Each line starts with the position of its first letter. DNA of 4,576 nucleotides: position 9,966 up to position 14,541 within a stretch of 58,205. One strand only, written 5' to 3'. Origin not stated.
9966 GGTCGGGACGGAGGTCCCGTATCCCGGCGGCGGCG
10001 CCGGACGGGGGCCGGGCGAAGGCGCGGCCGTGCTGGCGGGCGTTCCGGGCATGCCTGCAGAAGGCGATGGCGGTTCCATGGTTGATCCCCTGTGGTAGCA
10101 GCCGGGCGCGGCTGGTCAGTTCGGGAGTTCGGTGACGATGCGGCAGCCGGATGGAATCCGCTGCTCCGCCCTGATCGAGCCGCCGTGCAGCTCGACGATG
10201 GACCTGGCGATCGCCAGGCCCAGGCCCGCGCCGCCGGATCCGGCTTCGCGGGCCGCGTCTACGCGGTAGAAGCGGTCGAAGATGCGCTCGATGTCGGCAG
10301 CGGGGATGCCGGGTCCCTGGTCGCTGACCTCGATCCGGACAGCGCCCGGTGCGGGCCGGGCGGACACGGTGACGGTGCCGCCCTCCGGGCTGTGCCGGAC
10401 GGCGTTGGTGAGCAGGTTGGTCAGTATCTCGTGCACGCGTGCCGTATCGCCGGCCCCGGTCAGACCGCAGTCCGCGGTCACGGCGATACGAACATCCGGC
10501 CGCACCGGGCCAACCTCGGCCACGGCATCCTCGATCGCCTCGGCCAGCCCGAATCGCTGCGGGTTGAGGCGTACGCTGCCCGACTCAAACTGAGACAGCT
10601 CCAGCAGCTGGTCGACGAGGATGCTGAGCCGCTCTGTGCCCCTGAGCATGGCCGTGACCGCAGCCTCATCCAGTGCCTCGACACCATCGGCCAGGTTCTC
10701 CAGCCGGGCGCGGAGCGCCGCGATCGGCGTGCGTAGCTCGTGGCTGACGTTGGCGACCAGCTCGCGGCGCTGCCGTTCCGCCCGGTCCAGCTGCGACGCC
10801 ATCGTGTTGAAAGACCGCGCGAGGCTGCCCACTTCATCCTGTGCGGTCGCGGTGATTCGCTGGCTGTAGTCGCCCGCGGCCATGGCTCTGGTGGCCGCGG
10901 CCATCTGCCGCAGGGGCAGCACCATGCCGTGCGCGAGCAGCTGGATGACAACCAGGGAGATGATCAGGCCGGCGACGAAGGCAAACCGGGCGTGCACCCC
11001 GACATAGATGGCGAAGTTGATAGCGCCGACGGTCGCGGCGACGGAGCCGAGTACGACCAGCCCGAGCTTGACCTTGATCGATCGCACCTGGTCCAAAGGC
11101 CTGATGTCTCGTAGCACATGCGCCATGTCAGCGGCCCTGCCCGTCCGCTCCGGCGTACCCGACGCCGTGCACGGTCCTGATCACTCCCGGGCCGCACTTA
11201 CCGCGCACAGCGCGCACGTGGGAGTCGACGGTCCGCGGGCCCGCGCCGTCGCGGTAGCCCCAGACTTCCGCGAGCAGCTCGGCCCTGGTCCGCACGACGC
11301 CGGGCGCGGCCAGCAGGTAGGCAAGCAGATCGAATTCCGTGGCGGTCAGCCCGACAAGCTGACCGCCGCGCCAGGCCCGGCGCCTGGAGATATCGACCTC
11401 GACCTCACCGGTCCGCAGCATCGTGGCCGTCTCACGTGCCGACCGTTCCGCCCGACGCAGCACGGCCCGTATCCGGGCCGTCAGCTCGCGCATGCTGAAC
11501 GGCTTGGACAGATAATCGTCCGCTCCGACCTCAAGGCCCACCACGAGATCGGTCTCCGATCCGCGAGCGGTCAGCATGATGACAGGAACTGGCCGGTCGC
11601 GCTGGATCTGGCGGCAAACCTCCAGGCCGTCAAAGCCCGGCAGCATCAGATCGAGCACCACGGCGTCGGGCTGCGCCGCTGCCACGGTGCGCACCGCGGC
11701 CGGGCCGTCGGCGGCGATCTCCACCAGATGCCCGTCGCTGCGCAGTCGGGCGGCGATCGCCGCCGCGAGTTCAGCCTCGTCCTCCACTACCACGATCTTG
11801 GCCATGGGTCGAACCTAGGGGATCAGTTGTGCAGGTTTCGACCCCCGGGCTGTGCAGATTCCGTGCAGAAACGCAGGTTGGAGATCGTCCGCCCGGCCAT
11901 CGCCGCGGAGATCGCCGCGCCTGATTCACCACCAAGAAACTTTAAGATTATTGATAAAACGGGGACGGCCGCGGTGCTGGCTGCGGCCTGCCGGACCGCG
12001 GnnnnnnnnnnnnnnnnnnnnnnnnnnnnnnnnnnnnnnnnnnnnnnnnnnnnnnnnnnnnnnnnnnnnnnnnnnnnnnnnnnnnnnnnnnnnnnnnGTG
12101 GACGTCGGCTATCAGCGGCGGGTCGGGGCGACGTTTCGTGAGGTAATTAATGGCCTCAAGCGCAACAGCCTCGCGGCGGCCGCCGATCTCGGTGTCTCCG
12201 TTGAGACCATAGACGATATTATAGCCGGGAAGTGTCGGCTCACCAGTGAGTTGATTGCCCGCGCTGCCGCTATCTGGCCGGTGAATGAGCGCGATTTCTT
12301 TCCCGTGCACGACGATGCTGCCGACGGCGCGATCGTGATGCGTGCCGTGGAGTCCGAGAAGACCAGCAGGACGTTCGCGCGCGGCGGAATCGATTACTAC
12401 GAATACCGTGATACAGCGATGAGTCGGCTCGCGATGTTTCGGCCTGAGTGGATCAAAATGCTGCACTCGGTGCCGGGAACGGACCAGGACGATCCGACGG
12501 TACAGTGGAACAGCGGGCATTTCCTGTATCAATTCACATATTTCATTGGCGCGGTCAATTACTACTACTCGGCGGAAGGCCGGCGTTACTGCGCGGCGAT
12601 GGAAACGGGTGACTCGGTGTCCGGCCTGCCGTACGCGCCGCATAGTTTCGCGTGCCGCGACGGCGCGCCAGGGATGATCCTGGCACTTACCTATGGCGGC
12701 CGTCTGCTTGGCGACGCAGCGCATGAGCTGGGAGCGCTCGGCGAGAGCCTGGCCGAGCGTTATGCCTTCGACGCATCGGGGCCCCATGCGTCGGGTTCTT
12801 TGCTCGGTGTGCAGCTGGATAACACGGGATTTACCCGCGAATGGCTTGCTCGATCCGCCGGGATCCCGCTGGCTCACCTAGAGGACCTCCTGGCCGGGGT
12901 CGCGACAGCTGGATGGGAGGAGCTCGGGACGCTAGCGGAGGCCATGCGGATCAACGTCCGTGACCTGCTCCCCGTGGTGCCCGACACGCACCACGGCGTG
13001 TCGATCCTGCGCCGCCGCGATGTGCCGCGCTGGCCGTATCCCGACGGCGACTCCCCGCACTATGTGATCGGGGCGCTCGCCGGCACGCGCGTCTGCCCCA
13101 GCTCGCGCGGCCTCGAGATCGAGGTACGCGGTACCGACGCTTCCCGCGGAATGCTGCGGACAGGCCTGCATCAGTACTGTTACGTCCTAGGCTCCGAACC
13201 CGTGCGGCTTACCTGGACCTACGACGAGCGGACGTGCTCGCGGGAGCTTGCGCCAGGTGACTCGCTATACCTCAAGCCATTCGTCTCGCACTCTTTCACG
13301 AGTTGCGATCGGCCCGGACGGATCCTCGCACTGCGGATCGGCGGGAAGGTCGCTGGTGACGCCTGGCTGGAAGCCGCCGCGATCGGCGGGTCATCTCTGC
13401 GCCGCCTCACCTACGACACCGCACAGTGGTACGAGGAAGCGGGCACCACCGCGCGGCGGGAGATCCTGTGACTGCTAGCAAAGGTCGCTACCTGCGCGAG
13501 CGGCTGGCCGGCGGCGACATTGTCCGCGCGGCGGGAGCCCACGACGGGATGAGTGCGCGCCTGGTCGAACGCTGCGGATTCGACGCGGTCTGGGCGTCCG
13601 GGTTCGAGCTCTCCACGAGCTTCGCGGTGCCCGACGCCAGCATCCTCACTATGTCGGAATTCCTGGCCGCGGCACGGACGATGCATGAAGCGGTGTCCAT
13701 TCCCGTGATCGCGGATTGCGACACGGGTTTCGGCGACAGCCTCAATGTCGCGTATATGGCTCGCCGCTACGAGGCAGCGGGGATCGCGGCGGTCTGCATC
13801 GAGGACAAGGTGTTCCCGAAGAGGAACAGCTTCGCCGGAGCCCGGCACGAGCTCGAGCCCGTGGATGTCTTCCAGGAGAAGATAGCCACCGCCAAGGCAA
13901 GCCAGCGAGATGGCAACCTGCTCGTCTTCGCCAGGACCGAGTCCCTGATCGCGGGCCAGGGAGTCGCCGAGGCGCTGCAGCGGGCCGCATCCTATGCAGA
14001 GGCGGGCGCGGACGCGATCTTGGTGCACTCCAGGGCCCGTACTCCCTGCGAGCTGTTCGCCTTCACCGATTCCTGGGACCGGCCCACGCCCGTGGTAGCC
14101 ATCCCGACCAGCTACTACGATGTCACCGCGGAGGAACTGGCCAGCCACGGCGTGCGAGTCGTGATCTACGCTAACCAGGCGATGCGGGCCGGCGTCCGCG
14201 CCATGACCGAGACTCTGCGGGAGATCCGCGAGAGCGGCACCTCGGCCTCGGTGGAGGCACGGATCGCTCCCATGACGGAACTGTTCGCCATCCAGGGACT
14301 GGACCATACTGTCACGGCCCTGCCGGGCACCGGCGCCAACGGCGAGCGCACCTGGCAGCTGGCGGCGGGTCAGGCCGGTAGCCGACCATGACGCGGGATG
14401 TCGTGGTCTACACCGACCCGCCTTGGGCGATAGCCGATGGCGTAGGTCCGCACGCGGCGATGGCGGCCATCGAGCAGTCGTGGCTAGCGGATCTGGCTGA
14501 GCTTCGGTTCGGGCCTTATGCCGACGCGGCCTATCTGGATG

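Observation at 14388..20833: Phosphinothricin-like 'phosphonoformate branch' genes without the enolase, CPEP mutase, NRPS or P-methylase that normally follow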

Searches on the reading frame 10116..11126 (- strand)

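Call 5: search_protein_families(library=pfam, proteins=[window:10116-11126:-], max_evalue=0.01)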
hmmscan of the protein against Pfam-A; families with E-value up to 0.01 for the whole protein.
window:10116-11126:- (336 aa): 5 families
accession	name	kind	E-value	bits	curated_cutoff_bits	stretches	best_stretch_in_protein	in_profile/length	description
PF02518.31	HATPase_c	-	8.7e-31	107.1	26.4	1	226-335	1-108/111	Histidine kinase-, DNA gyrase B-, and HSP90-like ATPase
PF00672.30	HAMP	-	8.1e-17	61.7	25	1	63-113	1-51/53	HAMP domain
PF00512.31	HisKA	-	6.1e-14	52.3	26.9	1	119-183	1-66/66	His Kinase A (phospho-acceptor) domain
PF13581.12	HATPase_c_2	-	2.2e-07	31.4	27.4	1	231-312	36-110/127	Histidine kinase-like ATPase domain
PF12244.13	DUF3606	-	0.0027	17.9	24.3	0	196-213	33-50/54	Protein of unknown function (DUF3606)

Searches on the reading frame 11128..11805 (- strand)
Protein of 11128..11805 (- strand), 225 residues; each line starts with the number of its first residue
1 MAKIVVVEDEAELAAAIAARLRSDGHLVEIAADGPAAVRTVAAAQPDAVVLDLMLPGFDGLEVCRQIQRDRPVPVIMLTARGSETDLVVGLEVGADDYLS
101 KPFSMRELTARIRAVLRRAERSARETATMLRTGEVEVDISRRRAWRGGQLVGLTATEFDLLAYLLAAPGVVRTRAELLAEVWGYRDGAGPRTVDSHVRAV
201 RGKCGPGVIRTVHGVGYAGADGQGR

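Call 5: search_protein_families(library=pfam, proteins=[window:11128-11805:-], max_evalue=0.01)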
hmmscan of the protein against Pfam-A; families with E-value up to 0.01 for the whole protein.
window:11128-11805:- (225 aa): 2 families
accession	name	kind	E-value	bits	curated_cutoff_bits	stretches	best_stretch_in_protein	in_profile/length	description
PF00072.30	Response_reg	-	2.5e-28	98.9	30.2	1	4-113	1-111/111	Response regulator receiver domain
PF00486.34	Trans_reg_C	-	5e-18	65.4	26.2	1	149-217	2-75/77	Transcriptional regulatory protein, C terminal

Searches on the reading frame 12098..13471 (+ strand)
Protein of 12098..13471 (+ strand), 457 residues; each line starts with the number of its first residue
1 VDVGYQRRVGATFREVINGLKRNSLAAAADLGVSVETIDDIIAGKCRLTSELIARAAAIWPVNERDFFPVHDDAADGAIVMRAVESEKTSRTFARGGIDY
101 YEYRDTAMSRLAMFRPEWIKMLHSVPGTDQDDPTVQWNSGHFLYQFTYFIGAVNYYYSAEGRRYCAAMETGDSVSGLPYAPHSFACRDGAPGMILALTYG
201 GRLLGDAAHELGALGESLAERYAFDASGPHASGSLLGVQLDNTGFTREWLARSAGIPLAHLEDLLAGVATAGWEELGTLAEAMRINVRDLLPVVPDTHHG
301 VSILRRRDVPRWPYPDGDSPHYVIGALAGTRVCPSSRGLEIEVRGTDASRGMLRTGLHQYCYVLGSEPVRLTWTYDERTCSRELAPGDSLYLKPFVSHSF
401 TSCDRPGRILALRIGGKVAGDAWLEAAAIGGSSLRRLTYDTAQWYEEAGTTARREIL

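Call 4: search_protein_families(library=pfam, proteins=[window:12098-13471:+], max_evalue=0.01)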
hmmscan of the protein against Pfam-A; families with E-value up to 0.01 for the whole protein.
window:12098-13471:+ (457 aa): 3 families
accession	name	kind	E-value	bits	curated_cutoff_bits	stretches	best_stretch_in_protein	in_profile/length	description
PF13560.12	HTH_31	-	0.00056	20.6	27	0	242-284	12-55/64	Helix-turn-helix domain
PF13443.12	HTH_26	-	0.0034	18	22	0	243-296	9-63/63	Cro/C1-type HTH DNA-binding domain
PF07883.17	Cupin_2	-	0.0049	17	27.2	0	371-402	29-58/70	Cupin domain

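Call 14: search_protein_families(library=ncbifam, proteins=[window:12098-13471:+], max_evalue=0.00001)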
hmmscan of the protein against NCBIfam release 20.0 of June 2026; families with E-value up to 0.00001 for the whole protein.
window:12098-13471:+ (457 aa): 0 families

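Call 40: search_solved_structures(query=window:12098-13471:+, max_evalue=1, show_alignments=3)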
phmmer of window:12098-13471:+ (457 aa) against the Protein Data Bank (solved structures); distinct sequences matched with E-value up to 1: 10.
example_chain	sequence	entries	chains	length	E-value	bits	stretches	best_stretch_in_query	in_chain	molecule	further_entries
6b9s_A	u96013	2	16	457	1.2e-110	374.2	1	5-450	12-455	Methylphosphonate synthase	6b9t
6b9r_A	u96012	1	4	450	1.5e-104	354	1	5-445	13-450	Hydroxyethylphosphonate dioxygenase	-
3rzz_A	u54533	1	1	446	2.1e-09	40.3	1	170-444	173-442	Hydroxyethylphoshphonate Dioxygenase (PhpD)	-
3g7d_A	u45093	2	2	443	2.9e-09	39.9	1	170-444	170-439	PhpD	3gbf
4yar_A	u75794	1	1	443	3.3e-09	39.7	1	170-444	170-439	2-hydroxyethylphosphonate dioxygenase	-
5u55_A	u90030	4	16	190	0.00016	24.3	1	61-200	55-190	(S)-2-hydroxypropylphosphonic acid epoxidase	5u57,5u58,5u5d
4j1x_A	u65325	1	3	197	0.00093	21.7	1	21-191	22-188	Epoxidase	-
1zz6_A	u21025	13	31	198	0.00094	21.7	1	21-191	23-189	Hydroxypropylphosphonic Acid Epoxidase | Hydroxyprophylphosphonic Acid Epoxidase | EPOXIDASE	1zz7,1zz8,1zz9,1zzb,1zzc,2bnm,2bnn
6jq1_A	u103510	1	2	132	0.22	13.9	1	244-294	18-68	Transcriptional regulator, XRE family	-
4yme_A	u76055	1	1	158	0.35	13.2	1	169-258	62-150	sensory box/GGDEF family protein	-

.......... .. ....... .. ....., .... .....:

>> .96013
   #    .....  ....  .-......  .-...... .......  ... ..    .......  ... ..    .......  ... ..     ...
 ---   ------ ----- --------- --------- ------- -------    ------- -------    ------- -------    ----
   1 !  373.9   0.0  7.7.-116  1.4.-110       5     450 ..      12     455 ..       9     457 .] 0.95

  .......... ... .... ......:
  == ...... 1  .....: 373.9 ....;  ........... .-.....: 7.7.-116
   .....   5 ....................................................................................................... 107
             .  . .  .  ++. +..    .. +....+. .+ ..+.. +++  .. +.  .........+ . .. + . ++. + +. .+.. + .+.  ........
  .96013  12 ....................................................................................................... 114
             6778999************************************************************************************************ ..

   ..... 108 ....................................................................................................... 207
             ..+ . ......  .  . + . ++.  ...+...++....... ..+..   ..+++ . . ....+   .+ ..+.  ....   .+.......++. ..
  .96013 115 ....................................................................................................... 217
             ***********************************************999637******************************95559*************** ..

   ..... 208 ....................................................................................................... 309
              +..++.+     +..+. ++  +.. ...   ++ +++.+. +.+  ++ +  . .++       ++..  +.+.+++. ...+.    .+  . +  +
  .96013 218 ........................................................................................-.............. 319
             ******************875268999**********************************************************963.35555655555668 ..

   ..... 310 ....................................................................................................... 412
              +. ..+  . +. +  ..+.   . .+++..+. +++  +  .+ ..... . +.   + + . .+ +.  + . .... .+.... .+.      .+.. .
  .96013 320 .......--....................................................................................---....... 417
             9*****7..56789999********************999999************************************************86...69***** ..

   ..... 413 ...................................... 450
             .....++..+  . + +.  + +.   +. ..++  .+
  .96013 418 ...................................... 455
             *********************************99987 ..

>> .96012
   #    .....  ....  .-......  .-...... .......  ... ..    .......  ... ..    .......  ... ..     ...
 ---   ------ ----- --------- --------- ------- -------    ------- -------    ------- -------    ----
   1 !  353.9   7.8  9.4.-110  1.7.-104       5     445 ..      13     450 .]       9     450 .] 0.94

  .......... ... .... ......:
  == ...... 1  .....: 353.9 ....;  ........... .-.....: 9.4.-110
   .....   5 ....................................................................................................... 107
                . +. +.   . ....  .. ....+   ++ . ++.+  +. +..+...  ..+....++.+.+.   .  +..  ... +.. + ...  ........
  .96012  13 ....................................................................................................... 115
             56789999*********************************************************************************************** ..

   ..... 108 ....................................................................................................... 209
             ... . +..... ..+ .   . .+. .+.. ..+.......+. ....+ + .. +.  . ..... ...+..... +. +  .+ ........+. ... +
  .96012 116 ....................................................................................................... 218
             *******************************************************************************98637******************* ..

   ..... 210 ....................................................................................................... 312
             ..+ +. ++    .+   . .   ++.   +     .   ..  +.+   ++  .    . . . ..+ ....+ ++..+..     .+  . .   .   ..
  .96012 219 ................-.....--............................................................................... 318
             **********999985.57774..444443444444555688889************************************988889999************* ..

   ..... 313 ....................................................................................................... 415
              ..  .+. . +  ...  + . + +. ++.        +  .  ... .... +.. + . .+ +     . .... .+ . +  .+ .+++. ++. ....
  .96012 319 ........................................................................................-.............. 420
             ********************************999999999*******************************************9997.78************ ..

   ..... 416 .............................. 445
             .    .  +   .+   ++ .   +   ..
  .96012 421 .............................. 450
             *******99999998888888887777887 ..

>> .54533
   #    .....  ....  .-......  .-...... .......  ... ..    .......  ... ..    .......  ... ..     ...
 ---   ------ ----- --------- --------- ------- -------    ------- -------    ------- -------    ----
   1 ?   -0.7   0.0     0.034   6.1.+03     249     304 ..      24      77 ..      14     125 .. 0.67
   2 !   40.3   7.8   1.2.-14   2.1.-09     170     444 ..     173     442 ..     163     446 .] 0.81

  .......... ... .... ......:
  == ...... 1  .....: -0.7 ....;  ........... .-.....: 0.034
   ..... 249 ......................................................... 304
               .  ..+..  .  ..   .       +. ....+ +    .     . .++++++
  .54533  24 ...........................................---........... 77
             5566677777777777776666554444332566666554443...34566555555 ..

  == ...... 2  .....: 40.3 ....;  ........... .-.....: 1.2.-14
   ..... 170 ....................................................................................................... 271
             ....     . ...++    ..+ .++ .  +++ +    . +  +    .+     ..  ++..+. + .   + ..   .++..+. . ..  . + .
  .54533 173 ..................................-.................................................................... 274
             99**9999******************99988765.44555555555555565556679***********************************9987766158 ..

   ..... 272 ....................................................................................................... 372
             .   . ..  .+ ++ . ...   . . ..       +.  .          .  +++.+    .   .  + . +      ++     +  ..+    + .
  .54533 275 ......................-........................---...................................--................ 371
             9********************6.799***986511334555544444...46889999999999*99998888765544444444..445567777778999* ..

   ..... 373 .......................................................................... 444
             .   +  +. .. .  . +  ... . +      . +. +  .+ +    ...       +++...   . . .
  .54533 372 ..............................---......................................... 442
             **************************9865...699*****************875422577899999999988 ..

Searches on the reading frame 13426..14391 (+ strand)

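Call 4: search_protein_families(library=pfam, proteins=[window:13426-14391:+], max_evalue=0.01)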
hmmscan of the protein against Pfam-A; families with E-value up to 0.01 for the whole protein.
window:13426-14391:+ (321 aa): 4 families
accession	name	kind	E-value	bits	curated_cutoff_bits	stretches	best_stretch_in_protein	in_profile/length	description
PF13714.12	PEP_mutase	-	3.8e-56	190.8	31.5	1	28-267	6-239/240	Phosphoenolpyruvate phosphomutase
PF17844.6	SCP_3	-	0.0034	17.6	38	1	253-315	5-65/93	Bacterial SCP ortholog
PF00463.27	ICL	-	0.005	15.9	26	1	92-176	150-236/526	Isocitrate lyase family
PF01207.24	Dus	-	0.0097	15.5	20.4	0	81-125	112-157/311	Dihydrouridine synthase (Dus)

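Call 14: search_protein_families(library=ncbifam, proteins=[window:13426-14391:+], max_evalue=0.00001)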
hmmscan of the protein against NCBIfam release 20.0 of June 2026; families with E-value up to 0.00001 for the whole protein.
window:13426-14391:+ (321 aa): 7 families
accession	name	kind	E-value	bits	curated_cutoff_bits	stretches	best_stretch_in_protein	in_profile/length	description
TIGR02320.1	PEP_mutase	equivalog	2.6e-87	292.4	319.55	1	23-291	1-281/284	phosphoenolpyruvate mutase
TIGR02321.1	Pphn_pyruv_hyd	equivalog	1.6e-79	267.1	374.4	1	19-292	3-278/290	phosphonopyruvate hydrolase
TIGR02317.1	prpB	equivalog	4.4e-51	173.7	354.4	1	20-292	2-272/285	methylisocitrate lyase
NF008455.0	PRK11320.1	equivalog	8.3e-39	133.6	353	1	16-288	4-275/295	methylisocitrate lyase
TIGR02319.1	CPEP_Pphonmut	equivalog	6.2e-28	97.9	420.05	1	18-274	3-258/294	carboxyvinyl-carboxyphosphonate phosphorylmutase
NF011645.0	PRK15063.1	equivalog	1.1e-06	27.8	562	0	88-172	144-230/430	isocitrate lyase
TIGR01346.1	isocit_lyase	equivalog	6.5e-06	24.8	275.9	0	91-174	150-235/527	isocitrate lyase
